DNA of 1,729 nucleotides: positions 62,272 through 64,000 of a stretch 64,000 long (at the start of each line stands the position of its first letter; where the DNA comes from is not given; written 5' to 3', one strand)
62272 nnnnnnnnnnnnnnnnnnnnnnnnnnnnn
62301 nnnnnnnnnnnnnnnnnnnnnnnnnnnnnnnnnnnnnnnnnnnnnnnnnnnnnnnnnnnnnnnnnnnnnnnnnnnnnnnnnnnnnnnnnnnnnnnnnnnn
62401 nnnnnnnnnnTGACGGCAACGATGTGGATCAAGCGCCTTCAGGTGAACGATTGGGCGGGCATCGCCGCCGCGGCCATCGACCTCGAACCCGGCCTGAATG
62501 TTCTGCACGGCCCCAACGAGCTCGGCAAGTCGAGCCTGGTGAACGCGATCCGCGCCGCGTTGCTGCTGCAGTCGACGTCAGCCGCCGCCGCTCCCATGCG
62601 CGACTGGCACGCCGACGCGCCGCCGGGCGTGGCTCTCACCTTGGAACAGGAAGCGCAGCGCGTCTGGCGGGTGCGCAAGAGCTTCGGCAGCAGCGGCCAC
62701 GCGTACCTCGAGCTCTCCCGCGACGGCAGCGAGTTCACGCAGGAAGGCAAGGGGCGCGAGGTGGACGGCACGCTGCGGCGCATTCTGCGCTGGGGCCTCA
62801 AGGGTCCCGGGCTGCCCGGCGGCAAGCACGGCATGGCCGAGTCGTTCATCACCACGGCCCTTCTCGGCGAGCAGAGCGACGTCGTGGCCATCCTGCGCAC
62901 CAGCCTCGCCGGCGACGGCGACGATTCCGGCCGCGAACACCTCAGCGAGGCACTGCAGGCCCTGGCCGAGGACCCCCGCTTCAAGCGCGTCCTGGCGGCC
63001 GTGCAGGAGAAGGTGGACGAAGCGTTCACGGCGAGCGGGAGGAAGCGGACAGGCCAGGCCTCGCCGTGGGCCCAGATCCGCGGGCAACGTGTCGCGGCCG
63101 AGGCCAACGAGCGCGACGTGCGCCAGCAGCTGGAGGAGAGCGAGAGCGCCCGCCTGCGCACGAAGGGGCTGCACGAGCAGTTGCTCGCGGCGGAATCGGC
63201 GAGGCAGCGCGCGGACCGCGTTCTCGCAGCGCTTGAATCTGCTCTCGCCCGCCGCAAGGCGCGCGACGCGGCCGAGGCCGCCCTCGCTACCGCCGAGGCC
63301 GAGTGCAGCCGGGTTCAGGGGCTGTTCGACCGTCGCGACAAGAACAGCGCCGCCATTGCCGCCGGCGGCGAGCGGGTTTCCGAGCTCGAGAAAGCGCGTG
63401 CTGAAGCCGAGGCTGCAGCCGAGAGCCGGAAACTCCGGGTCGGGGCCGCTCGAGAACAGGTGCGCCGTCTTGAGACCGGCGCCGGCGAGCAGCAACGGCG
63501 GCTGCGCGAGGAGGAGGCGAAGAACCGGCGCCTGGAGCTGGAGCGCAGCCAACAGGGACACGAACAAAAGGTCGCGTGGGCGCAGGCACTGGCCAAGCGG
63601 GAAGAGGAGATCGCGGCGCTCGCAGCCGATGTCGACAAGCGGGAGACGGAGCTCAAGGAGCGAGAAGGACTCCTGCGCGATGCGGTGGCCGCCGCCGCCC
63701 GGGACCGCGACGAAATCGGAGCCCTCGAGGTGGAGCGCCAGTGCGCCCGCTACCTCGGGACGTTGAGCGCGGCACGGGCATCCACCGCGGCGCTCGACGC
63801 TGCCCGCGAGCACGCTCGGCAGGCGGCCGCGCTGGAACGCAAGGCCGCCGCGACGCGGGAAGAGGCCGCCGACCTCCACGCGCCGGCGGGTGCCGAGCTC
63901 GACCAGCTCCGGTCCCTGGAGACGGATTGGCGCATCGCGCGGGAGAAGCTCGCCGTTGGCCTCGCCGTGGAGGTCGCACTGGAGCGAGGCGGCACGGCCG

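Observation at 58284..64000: Translationally coupled SNF2 helicase - SbcD-like nuclease - SbcC-like ATPase operon next to TA/transposon debris: candidate defence or anti-plasmid system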

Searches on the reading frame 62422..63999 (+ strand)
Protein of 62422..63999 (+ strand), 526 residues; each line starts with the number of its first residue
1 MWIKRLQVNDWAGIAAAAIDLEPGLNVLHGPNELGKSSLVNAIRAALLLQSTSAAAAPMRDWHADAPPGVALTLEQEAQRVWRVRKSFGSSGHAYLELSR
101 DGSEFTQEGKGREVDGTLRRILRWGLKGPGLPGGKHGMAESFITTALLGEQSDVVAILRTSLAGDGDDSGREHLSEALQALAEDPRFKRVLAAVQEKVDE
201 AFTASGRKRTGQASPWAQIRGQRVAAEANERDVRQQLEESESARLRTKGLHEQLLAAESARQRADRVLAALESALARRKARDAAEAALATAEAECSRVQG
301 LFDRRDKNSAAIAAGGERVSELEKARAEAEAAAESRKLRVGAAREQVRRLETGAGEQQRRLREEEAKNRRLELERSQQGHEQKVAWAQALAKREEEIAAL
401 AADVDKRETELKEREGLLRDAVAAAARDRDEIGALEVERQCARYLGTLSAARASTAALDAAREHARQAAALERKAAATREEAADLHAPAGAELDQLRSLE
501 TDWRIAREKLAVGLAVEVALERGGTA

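Call 4: search_protein_families(library=pfam, proteins=[window:62422-63999:+], max_evalue=0.01)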
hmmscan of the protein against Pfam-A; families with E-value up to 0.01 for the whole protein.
window:62422-63999:+ (526 aa): 6 families
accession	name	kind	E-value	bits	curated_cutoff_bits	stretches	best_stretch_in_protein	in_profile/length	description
PF13476.12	AAA_23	-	1.5e-07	32.7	27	1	6-63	2-59/201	AAA domain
PF13514.12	AAA_27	-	0.00015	21.8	22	1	1-46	1-49/206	AAA domain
PF13555.12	AAA_29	-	0.00016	21.8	27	1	4-51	2-50/61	P-loop containing region of AAA domain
PF13175.12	AAA_15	-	0.00031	20.9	32.1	1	1-44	1-44/374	AAA ATPase domain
PF11398.14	DUF2813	-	0.0014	18.6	21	0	1-65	1-63/372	Protein of unknown function (DUF2813)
PF02463.25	SMC_N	-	0.0029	17.5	40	1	3-48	2-49/220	RecF/RecN/SMC N terminal domain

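Call 5: search_protein_families(library=padloc, proteins=[window:62422-63999:+], max_evalue=0.01)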
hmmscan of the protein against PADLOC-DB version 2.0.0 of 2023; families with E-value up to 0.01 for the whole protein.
window:62422-63999:+ (526 aa): 41 families (the best 25 are shown)
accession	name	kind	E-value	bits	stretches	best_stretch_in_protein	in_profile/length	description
PDLC03859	LmuB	-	5.1e-11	40.5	1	3-50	5-50/611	-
PDLC00096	GajA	-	2.8e-09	34.3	1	1-63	1-64/630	AAA ATPase domain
PDLC00094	GajA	-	5.5e-09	33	1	1-61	1-59/569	AAA ATPase domain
PDLC03863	LmuB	-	6.2e-09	33.1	1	1-95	3-90/610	-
PDLC00071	GajA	-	2.2e-08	31.4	1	1-63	1-63/588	AAA ATPase domain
PDLC00091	GajA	-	2.9e-07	27.7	1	1-54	1-55/627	AAA ATPase domain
PDLC00101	GajA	-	1.9e-06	24.9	1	1-47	1-47/632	AAA ATPase domain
PDLC00069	GajA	-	3.2e-06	23.9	1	1-62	1-60/687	AAA ATPase domain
PDLC02981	AriAB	-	4.5e-06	23.6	1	1-47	1-47/694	-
PDLC00099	GajA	-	4.7e-06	23.8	1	1-66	1-72/626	AAA ATPase domain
PDLC00278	PtuA1|PtuA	-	4.9e-06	24.1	1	1-48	1-48/436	AAA ATPase domain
PDLC00305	PtuA1|PtuA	-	9e-06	23.3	1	1-51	1-51/392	AAA ATPase domain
PDLC00271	PtuA1|PtuA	-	1e-05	23.3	1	1-47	1-47/421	AAA ATPase domain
PDLC00102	GajA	-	1e-05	22.2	1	1-48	1-48/532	AAA ATPase domain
PDLC00080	GajA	-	1.3e-05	22.1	1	16-65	23-72/622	AAA ATPase domain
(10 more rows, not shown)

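Call 6: search_protein_families(library=ncbifam, proteins=[window:62422-63999:+], max_evalue=0.01)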
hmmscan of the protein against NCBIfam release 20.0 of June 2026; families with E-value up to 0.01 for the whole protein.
window:62422-63999:+ (526 aa): 9 families
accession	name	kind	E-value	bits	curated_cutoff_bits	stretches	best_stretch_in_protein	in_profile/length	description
NF045487.1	ASRP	equivalog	1.4e-07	30.5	300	1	12-75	3-40/593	archaea-specific SMC-related protein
NF003034.1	PRK03918.1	equivalog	1e-06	27.1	700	1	1-97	1-98/878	DNA double-strand break repair ATPase Rad50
NF002244.0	PRK01156.1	equivalog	4.1e-06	25.2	847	1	1-54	1-54/895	DNA double-strand break repair ATPase Rad50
NF041034.1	Rad50_Sulf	equivalog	5.2e-05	21.3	1000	0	1-52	1-52/872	DNA double-strand break repair ATPase Rad50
TIGR00611.2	recf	equivalog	0.00033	19.9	172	1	3-55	1-53/339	DNA replication/repair protein RecF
NF041035.1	Rad50_Halo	equivalog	0.00092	17.7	1000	1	1-47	1-47/883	DNA double-strand break repair ATPase Rad50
TIGR02169.1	SMC_prok_A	equivalog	0.0011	16.7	729.4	0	16-54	16-54/1165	chromosome segregation protein SMC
NF002572.0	PRK02224.1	equivalog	0.0039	15.5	1087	1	1-47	1-47/888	DNA double-strand break repair ATPase Rad50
TIGR00744.1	ROK_glcA_fam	subfamily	0.0068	15.7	260.35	0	368-455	164-249/318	ROK family glucokinase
